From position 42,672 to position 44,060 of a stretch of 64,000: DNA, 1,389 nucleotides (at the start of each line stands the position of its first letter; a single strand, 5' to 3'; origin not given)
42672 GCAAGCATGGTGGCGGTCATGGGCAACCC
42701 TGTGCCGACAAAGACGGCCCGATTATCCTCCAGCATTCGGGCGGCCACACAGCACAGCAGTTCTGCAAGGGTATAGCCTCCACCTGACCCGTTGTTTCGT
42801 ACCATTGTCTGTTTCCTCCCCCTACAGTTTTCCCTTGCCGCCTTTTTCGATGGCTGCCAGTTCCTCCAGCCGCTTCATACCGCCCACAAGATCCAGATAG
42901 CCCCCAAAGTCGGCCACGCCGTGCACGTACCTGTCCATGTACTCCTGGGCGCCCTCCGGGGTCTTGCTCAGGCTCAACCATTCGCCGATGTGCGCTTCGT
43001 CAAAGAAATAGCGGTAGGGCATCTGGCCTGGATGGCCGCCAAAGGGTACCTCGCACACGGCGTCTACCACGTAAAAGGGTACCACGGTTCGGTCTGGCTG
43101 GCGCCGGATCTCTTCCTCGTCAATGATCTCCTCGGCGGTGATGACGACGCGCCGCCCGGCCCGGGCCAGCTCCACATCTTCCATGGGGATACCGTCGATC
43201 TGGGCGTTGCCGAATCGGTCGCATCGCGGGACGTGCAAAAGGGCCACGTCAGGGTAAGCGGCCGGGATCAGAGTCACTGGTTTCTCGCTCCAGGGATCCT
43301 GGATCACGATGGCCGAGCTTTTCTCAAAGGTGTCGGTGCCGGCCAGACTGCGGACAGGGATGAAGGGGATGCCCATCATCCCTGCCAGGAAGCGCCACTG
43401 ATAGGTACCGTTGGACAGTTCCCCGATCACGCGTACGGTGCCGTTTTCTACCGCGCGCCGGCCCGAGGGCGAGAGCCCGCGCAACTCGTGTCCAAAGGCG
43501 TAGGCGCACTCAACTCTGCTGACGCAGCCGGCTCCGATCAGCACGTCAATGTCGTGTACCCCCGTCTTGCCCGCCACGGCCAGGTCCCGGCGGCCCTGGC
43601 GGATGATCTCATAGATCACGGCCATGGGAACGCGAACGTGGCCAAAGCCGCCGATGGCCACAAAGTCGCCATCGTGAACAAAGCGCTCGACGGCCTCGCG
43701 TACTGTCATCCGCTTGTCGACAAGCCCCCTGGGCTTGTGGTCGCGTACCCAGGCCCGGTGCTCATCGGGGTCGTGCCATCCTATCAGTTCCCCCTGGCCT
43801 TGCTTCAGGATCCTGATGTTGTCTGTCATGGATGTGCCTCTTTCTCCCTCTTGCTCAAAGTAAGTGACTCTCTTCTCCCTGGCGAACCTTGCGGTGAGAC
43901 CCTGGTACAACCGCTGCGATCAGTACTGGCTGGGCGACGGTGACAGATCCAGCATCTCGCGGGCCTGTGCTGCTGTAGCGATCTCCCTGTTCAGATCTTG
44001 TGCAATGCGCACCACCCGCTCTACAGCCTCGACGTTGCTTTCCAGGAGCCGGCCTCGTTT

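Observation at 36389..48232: Uncharacterised metabolic gene cluster: B12-radical SAM, two DAO oxidoreductases, short TPP decarboxylase, CoA-transferase A/B, BKACE enzyme, truncated GH3 amido-synthetase and a second TPP enzyme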

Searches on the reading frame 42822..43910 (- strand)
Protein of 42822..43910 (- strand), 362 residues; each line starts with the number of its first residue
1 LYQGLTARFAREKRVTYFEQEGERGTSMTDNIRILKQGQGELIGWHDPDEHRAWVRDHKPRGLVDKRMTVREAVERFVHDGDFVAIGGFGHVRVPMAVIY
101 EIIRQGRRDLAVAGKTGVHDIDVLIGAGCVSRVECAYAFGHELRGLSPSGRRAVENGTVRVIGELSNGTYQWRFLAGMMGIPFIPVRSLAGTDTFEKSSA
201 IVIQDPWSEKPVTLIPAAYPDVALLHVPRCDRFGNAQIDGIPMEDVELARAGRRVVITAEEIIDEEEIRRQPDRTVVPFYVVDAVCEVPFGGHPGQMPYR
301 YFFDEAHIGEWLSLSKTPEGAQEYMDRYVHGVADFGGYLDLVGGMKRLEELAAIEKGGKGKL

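Call 4: search_protein_families(library=pfam, proteins=[window:42822-43910:-], max_evalue=0.01)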
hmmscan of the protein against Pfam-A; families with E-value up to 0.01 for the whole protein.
window:42822-43910:- (362 aa): 1 family
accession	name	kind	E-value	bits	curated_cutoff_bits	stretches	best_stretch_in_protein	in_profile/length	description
PF01144.29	CoA_trans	-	8.6e-36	123.8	23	1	68-287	2-216/217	Coenzyme A transferase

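Call 6: search_protein_families(library=ncbifam, proteins=[window:42822-43910:-], max_evalue=0.001)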
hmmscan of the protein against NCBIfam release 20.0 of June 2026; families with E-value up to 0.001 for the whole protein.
window:42822-43910:- (362 aa): 2 families
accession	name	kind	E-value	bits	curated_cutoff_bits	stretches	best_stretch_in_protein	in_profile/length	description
TIGR02429.1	pcaI_scoA_fam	subfamily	7.5e-09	35.2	128.5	1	65-288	3-219/222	3-oxoacid CoA-transferase subunit A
NF007394.0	PRK09920.1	equivalog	2e-07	30.9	315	1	65-285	3-213/219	acetate CoA-transferase subunit alpha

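Call 29: find_homologous_proteins(query=window:42822-43829:-, max_evalue=1e-10)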
Query window:42822-43829:- (335 aa): 3108 proteins with E <= 1e-10 among 8000 candidates; the best 120 are listed.
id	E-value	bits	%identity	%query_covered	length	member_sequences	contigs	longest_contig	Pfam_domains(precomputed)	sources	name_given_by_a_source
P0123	4.7e-227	771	100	100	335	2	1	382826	PF01144.30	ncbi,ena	-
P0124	1.2e-201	687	87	100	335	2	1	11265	PF01144.30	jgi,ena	-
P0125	1.6e-194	664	85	99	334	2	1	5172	PF01144.30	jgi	jgi:acyl CoA:acetate/3-ketoacid CoA transferase alpha subunit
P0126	1.9e-193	660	84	100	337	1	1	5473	PF01144.30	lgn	-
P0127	2.6e-193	660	83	100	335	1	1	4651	PF01144.30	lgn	-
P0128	4.5e-192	656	83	100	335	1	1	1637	PF01144.30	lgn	-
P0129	1.0e-191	655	84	100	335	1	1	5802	PF01144.30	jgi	jgi:3-oxoacid CoA-transferase subunit A/glutaconate CoA-transferase subunit A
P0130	2.0e-189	647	82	100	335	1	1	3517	PF01144.30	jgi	jgi:3-oxoacid CoA-transferase subunit A/glutaconate CoA-transferase subunit A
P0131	1.6e-188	644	81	100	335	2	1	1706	PF01144.30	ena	-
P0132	3.2e-180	617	79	99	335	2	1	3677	PF01144.30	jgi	jgi:glutaconate CoA-transferase, subunit A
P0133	3.5e-180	617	78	99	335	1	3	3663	PF01144.30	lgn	-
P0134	5.3e-180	616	78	99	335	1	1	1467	PF01144.30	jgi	jgi:acyl CoA:acetate/3-ketoacid CoA transferase alpha subunit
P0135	4.7e-178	610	78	97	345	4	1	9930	PF01144.30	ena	-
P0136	4.6e-176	603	76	98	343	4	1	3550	PF01144.30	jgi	-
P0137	5.0e-175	600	76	99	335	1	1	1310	PF01144.30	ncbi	-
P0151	9.0e-172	589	74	98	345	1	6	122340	PF01144.30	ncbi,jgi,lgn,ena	-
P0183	5.6e-168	577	73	98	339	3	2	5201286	PF01144.30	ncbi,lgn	-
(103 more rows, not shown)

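Call 30: find_encoding_contigs(protein=P0124, flank=10000, max_places=2)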
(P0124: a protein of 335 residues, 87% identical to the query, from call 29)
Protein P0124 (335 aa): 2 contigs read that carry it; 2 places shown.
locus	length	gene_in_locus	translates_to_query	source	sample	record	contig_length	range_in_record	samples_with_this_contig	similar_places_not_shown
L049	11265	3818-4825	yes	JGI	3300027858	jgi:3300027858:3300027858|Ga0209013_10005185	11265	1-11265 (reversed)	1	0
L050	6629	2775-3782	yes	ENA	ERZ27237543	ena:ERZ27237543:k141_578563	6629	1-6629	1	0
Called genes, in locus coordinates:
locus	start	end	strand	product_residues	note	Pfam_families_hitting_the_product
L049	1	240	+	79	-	?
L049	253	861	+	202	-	-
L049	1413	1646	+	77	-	-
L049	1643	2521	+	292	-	PF02737:3HCDH_N, PF00725:3HCDH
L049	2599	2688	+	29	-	-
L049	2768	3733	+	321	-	PF05853:BKACE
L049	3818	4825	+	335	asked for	PF01144:CoA_trans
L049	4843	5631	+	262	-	PF01144:CoA_trans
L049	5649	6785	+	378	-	PF02776:TPP_enzyme_N, PF02775:TPP_enzyme_C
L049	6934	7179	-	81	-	-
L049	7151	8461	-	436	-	PF00026:Asp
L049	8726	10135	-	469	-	PF02310:B12-binding, PF04055:Radical_SAM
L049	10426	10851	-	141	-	-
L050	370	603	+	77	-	-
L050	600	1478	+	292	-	PF02737:3HCDH_N, PF00725:3HCDH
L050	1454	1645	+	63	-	-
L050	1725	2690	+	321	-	PF05853:BKACE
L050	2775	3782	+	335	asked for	PF01144:CoA_trans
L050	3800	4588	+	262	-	PF01144:CoA_trans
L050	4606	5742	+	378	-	PF02776:TPP_enzyme_N, PF02775:TPP_enzyme_C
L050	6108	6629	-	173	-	?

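Call 31: find_encoding_contigs(protein=P0183, flank=10000, max_places=2)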
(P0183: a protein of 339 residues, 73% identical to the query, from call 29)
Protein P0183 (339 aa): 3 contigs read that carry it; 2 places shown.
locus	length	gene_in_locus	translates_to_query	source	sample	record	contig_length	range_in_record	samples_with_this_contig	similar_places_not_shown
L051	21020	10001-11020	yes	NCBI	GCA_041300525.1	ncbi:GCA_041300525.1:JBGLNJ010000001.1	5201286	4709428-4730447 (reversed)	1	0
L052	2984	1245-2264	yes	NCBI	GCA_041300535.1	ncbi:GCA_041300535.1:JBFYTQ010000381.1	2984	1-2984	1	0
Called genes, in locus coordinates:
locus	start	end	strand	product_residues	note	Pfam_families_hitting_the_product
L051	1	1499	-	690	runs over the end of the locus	PF00009:GTP_EFTU, PF03144:GTP_EFTU_D2, PF22042:EF-G_D2, PF14492:EFG_III, PF16658:RF3_C (weak), PF03764:EFG_IV, PF00679:EFG_C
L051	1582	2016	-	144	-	PF00177:Ribosomal_S7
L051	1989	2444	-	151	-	PF00164:Ribosom_S12_S23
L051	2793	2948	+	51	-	PF13751:DDE_Tnp_1_6 (weak)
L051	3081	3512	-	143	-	PF02001:DUF134, PF04545:Sigma70_r4 (faint), PF01155:HypA (weak), PF09723:Zn_ribbon_8 (weak)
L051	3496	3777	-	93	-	-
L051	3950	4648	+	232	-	-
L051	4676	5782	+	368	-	PF03193:RsgA_GTPase (faint), PF13481:AAA_25 (faint), PF01078:Mg_chelatase (faint), PF20703:nSTAND1 (weak), PF00005:ABC_tran, PF00931:NB-ARC (faint), PF02463:SMC_N (faint), PF00005:ABC_tran, +10 more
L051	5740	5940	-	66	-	-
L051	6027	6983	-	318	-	PF20511:PMI_typeI_cat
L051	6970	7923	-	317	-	PF00480:ROK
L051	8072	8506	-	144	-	PF00892:EamA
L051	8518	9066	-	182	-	-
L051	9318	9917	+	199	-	PF00857:Isochorismatase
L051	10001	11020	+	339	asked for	PF01144:CoA_trans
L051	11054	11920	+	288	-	PF01144:CoA_trans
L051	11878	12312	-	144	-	-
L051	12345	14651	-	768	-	PF13231:PMT_2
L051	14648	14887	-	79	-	-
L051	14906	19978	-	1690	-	PF10646:Germane, PF25275:Golvesin_C, PF01520:Amidase_3, PF01074:Glyco_hydro_38N, PF09261:Alpha-mann_mid, PF07748:Glyco_hydro_38C, PF17677:Glyco_hydro38C2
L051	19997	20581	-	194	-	-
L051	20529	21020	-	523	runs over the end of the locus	PF13424:TPR_12 (faint), PF13429:TPR_15 (faint), PF07719:TPR_2 (faint), PF13174:TPR_6 (faint), PF13428:TPR_14 (faint), PF13431:TPR_17 (faint), PF13414:TPR_11 (faint), PF14559:TPR_19, +3 more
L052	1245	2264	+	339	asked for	PF01144:CoA_trans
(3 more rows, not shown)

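Call 32: find_encoding_contigs(protein=P0151, flank=10000, max_places=2)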
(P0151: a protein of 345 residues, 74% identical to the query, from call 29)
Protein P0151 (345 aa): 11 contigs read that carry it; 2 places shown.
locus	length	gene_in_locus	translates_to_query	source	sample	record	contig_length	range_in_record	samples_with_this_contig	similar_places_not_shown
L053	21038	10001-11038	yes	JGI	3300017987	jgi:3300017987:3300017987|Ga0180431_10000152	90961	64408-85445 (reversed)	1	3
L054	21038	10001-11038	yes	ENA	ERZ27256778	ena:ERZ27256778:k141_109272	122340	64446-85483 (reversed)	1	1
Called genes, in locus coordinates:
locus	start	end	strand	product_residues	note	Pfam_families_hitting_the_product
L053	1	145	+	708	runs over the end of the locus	PF00009:GTP_EFTU, PF03144:GTP_EFTU_D2, PF22042:EF-G_D2, PF14492:EFG_III, PF03764:EFG_IV, PF00679:EFG_C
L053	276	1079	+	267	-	PF00891:Methyltransf_2 (weak), PF01209:Ubie_methyltran, PF02353:CMAS, PF13489:Methyltransf_23, PF13847:Methyltransf_31, PF08241:Methyltransf_11, PF08242:Methyltransf_12, PF13649:Methyltransf_25, +4 more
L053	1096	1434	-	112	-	-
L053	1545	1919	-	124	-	PF16320:Ribosomal_L12_N, PF00542:Ribosomal_L12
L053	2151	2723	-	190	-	PF00466:Ribosomal_L10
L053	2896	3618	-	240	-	PF00687:Ribosomal_L1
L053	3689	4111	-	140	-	PF03946:Ribosomal_L11_N, PF00298:Ribosomal_L11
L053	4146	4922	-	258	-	PF02357:NusG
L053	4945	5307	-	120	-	PF00584:SecE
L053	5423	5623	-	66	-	PF00471:Ribosomal_L33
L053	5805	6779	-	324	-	PF13793:Pribosyltran_N, PF00156:Pribosyltran, PF14572:Pribosyl_synth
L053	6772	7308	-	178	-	PF13302:Acetyltransf_3, PF13420:Acetyltransf_4, PF00583:Acetyltransf_1, PF13523:Acetyltransf_8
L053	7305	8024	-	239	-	PF00300:His_Phos_1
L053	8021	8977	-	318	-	PF03308:MeaB, PF13191:AAA_16 (weak), PF02492:cobW (faint)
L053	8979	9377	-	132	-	PF02310:B12-binding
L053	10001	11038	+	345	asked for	PF01144:CoA_trans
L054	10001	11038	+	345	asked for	PF01144:CoA_trans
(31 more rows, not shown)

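Call 51: search_solved_structures(query=window:42822-43829:-, max_evalue=0.001)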
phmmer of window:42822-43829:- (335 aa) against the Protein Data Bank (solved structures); distinct sequences matched with E-value up to 0.001: 13.
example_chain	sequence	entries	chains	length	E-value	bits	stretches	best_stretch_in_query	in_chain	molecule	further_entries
1poi_A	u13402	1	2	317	8.4e-40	140.2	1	39-321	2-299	GLUTACONATE COENZYME A-TRANSFERASE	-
5mzw_A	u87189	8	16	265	4.8e-29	104.8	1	43-294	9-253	Glutaconate CoA-transferase family, subunit A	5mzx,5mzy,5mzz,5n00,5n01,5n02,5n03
6co6_A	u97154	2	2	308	3.5e-21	78.9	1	33-307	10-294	Probable CoA-transferase alpha subunit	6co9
6coj_A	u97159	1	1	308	6.6e-21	78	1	33-307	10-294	Probable CoA-transferase alpha subunit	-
6con_A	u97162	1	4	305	1.2e-18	70.6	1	33-308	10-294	CoA-transferase subunit alpha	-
5dbn_A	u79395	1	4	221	1e-07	34.7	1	38-258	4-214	Acetate CoA-transferase subunit alpha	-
1k6d_A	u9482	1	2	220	1.2e-07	34.5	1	39-258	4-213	ACETATE COA-TRANSFERASE ALPHA SUBUNIT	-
3cdk_A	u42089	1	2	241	2.7e-07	33.3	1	45-252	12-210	Succinyl-CoA:3-ketoacid-coenzyme A transferase subunit A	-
9cq2_A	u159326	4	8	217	9.5e-07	31.5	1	47-258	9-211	3-oxoacid CoA-transferase, A subunit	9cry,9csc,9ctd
8k9h_B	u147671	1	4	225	6.4e-06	28.8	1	36-237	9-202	Acetoacetate:butyrate/acetate coenzyme A transferase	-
9xmy_A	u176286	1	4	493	0.00024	23.6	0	37-258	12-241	Succinyl-CoA:3-ketoacid-coenzyme A transferase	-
6lp1_A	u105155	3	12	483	0.00046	22.7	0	37-258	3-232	Succinyl-CoA:3-ketoacid-coenzyme A transferase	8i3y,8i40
3rrl_A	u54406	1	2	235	0.00078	21.9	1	49-248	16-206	Succinyl-CoA:3-ketoacid-coenzyme A transferase subunit A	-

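Call 59: search_protein_families(library=ncbifam, proteins=[L049:1643-2521:+, L049:1413-1646:+], max_evalue=0.001)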
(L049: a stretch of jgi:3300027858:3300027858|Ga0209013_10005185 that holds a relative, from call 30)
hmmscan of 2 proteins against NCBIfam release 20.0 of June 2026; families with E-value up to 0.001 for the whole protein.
L049:1643-2521:+ (292 aa): 20 families
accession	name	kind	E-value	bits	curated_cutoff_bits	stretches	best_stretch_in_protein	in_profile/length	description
NF006143.0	PRK08293.1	equivalog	3.8e-66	223.3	312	1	5-279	3-290/291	3-hydroxyacyl-CoA dehydrogenase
NF004474.0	PRK05808.1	subfamily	2.7e-52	177.8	408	1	5-276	2-282/283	3-hydroxybutyryl-CoA dehydrogenase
NF006124.0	PRK08268.1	subfamily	7.2e-47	160.5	508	1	3-284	4-295/507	3-hydroxyacyl-CoA dehydrogenase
NF042925.1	FHMPC_DH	equivalog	1.8e-46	158.9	500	1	7-279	1-283/304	5-formyl-3-hydroxy-2-methylpyridine 4-carboxylate 5-dehydrogenase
NF006722.0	PRK09260.1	equivalog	4.9e-46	157.3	429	1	7-280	3-285/289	3-hydroxyacyl-CoA dehydrogenase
NF005875.0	PRK07819.1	subfamily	2.5e-41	142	319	1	4-276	3-286/287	3-hydroxybutyryl-CoA dehydrogenase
NF004783.0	PRK06129.1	equivalog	3e-40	138.5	347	1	6-229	2-236/315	3-hydroxyacyl-CoA dehydrogenase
TIGR02279.1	PaaC-3OHAcCoADH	equivalog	7e-40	137.3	669.4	1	5-278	4-287/503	3-hydroxyacyl-CoA dehydrogenase PaaH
NF005715.0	PRK07530.1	equivalog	8e-40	137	420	1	5-278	3-285/292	3-hydroxybutyryl-CoA dehydrogenase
NF008363.0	PRK11154.1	equivalog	8.1e-37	126.7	869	1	4-278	307-588/708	fatty acid oxidation complex subunit alpha FadJ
NF005716.0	PRK07531.1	equivalog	2e-36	125.8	592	1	4-227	2-232/495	carnitine 3-dehydrogenase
NF004699.0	PRK06035.1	equivalog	3.3e-34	118.4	500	1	5-269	2-278/294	3-hydroxyacyl-CoA dehydrogenase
NF008727.0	PRK11730.1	equivalog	2.2e-33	115.6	870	1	4-277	311-593/717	fatty acid oxidation complex subunit alpha FadB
TIGR02440.1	FadJ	equivalog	7.7e-33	113.7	968.45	1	4-282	302-587/699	fatty acid oxidation complex subunit alpha FadJ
TIGR02441.1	fa_ox_alpha_mit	equivalog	4.7e-30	104.3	964.65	1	3-278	332-615/737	fatty acid oxidation complex subunit alpha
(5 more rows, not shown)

L049:1413-1646:+ (77 aa): 0 families

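Call 62: search_protein_families(library=pfam, proteins=[L049:7151-8461:-], max_evalue=0.001)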
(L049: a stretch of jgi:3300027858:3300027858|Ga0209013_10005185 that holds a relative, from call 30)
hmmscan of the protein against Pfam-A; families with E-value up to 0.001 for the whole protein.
L049:7151-8461:- (436 aa): 1 family
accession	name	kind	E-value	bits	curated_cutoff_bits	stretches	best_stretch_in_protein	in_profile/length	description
PF00026.29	Asp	-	1.3e-23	84.4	19.9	2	213-431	112-313/315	Eukaryotic aspartyl protease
